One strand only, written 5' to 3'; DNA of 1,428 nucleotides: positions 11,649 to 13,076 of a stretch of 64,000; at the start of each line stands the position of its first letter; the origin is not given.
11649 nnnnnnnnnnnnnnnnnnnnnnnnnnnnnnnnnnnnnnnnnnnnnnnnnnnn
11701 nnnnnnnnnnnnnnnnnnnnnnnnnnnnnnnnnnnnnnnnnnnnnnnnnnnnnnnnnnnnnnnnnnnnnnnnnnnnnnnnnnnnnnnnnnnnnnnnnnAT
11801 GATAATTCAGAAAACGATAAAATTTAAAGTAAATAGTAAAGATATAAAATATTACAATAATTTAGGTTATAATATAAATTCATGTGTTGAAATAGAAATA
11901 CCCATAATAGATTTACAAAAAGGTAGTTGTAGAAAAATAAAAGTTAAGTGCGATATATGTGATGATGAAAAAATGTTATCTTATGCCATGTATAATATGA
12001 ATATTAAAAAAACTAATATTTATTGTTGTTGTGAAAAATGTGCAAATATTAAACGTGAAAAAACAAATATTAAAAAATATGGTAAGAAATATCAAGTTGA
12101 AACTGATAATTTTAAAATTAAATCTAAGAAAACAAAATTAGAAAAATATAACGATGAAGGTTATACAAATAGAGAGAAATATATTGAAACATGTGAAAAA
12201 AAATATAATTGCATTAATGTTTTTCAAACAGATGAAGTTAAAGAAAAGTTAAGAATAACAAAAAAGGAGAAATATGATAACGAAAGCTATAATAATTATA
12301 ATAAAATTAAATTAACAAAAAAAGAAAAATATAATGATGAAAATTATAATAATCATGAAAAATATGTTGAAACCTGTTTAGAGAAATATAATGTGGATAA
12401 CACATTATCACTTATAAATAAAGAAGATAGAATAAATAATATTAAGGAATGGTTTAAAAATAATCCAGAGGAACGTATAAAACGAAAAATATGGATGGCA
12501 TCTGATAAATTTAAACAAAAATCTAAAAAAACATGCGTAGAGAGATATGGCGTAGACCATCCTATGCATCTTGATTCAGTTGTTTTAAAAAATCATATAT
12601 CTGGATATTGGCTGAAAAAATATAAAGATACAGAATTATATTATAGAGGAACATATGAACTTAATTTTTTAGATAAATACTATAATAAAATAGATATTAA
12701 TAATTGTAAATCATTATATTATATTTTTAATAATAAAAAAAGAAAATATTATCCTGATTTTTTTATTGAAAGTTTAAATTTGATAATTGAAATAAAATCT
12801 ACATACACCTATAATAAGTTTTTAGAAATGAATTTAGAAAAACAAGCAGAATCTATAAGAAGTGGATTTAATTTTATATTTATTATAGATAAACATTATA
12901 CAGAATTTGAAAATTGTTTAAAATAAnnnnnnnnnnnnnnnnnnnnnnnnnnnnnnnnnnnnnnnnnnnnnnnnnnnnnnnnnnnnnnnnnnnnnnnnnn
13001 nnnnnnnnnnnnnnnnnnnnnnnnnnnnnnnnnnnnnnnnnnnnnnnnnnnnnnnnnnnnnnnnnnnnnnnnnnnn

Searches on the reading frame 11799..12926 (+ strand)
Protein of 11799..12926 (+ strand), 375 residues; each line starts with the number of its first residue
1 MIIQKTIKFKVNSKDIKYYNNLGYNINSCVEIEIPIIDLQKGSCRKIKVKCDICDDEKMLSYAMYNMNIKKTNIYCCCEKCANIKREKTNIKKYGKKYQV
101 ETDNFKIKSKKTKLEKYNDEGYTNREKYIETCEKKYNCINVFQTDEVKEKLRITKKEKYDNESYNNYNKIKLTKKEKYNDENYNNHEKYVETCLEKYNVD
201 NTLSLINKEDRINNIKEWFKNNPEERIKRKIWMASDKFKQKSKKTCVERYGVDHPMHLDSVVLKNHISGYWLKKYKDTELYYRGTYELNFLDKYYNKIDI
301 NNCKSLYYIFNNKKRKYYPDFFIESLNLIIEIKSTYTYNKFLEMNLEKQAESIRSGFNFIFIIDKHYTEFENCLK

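Call 6: search_protein_families(library=pfam, proteins=[window:11799-12926:+], max_evalue=0.01)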
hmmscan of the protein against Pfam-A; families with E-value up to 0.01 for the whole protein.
window:11799-12926:+ (375 aa): 1 family
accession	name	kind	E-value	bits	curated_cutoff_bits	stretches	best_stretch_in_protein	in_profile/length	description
PF24308.1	DUF7487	-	1.6e-26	94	27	2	215-352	68-215/220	Family of unknown function (DUF7487)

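Call 23: search_protein_families(library=phrogs, proteins=[window:11799-12926:+], max_evalue=0.001)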
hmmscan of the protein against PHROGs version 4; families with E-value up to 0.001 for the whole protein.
window:11799-12926:+ (375 aa): 3 families
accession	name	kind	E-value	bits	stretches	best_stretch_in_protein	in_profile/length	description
phrog_12131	-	DNA, RNA and nucleotide metabolism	8.9e-12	45.7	1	1-177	1-182/313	homing endonuclease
phrog_15137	-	DNA, RNA and nucleotide metabolism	5.5e-10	40.2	1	148-374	16-231/236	endonuclease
phrog_3339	-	DNA, RNA and nucleotide metabolism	7.4e-09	36.2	1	213-318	136-236/536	homing endonuclease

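Call 30: find_encoding_contigs(protein=window:11799-12926:+, flank=3000, max_places=6)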
Protein window:11799-12926:+ (375 aa): 21 contigs read that carry it; 6 places shown.
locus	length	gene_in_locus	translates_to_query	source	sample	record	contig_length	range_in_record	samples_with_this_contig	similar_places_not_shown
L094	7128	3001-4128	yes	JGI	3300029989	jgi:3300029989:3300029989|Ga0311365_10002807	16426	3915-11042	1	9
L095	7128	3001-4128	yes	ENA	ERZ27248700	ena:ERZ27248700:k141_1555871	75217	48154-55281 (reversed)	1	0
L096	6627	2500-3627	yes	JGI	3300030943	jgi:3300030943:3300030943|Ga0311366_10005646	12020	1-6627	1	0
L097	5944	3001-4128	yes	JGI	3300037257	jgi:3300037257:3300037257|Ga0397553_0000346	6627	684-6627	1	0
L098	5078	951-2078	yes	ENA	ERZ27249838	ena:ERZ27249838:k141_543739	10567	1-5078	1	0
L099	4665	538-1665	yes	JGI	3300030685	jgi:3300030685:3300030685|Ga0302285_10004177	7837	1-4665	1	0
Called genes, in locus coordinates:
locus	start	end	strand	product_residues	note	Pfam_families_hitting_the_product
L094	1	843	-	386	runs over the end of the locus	-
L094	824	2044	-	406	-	-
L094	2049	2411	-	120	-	PF01555:N6_N4_Mtase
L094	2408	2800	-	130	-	PF01555:N6_N4_Mtase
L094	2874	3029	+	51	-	-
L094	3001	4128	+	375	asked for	PF24308:DUF7487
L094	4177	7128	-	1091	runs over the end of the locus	PF13620:CarboxypepD_reg, PF07715:Plug (faint), PF25183:OMP_b-brl_4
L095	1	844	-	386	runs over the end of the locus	-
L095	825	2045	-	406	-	-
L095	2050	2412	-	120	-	PF01555:N6_N4_Mtase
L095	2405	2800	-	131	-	PF01555:N6_N4_Mtase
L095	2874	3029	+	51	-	-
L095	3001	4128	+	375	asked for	PF24308:DUF7487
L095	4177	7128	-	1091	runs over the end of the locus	PF13620:CarboxypepD_reg, PF07715:Plug (faint), PF25183:OMP_b-brl_4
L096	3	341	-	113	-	?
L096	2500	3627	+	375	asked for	PF24308:DUF7487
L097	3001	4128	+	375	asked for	PF24308:DUF7487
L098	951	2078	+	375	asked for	PF24308:DUF7487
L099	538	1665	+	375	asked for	PF24308:DUF7487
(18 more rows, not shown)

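Call 69: search_protein_families(library=ncbifam, proteins=[window:11799-12926:+], max_evalue=0.01)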
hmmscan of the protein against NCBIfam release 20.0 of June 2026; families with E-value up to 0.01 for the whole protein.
window:11799-12926:+ (375 aa): 0 families

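Call 75: search_protein_families(library=padloc, proteins=[window:11799-12926:+], max_evalue=0.01)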
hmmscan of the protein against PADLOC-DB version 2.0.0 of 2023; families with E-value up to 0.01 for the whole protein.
window:11799-12926:+ (375 aa): 0 families
